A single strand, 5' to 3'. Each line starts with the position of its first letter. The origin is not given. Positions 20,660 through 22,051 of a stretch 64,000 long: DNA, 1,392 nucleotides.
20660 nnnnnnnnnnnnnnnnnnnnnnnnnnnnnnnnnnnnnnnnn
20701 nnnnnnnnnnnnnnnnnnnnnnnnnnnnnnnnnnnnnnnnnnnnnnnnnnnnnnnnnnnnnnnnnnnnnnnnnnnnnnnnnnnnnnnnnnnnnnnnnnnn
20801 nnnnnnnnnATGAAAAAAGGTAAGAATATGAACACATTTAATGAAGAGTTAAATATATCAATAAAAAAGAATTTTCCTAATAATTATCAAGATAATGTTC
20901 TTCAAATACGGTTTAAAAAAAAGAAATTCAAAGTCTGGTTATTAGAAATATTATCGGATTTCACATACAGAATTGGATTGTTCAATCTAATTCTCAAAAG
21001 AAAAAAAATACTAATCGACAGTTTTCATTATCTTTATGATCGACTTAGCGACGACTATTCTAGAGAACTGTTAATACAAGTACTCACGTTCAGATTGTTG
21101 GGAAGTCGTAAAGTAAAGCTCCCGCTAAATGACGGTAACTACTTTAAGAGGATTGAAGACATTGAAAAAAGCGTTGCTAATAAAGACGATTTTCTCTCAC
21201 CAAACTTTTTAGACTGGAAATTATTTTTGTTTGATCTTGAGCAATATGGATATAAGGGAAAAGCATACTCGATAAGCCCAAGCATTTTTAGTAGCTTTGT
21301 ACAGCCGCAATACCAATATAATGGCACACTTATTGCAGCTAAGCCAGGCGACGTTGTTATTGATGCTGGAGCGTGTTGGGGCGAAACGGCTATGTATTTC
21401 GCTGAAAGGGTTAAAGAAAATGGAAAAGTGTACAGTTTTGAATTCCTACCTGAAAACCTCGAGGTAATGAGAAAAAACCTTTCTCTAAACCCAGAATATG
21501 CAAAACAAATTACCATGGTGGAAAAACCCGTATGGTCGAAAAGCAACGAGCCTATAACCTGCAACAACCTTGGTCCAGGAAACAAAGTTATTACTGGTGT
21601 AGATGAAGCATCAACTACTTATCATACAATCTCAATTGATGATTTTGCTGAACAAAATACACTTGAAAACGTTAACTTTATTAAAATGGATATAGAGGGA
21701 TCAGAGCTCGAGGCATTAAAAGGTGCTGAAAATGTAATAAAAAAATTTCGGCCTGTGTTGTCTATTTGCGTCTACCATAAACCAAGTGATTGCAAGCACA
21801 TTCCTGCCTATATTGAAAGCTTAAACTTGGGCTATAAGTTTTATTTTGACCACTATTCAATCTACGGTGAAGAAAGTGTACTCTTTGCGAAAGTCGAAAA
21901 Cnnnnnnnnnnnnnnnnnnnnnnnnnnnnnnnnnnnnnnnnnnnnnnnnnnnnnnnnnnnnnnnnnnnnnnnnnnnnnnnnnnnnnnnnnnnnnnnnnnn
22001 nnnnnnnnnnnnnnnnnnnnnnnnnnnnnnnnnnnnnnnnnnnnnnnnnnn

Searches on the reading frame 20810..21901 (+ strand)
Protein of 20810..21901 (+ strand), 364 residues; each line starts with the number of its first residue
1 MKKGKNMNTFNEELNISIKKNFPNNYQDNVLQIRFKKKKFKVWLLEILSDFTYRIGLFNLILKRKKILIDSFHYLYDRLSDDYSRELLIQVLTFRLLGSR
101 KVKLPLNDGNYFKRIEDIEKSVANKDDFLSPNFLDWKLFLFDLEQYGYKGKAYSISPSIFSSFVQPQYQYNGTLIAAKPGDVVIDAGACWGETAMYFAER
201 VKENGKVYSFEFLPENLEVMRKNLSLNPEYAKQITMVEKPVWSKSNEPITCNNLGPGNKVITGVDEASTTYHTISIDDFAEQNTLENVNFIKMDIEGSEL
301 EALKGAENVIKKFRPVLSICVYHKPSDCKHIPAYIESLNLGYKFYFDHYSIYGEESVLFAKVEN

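Call 3: search_protein_families(library=pfam, proteins=[window:20810-21901:+], max_evalue=0.01)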
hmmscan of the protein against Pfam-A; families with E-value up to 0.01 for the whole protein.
window:20810-21901:+ (364 aa): 3 families
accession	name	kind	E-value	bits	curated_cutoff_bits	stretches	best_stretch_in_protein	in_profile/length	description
PF05050.19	Methyltransf_21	-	1.4e-21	77.8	22.7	1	185-344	1-173/173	Methyltransferase FkbM domain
PF13847.12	Methyltransf_31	-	8.9e-06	25.9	27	1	178-225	2-49/145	Methyltransferase domain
PF13649.12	Methyltransf_25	-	0.0033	18.5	27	0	183-225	1-42/97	Methyltransferase domain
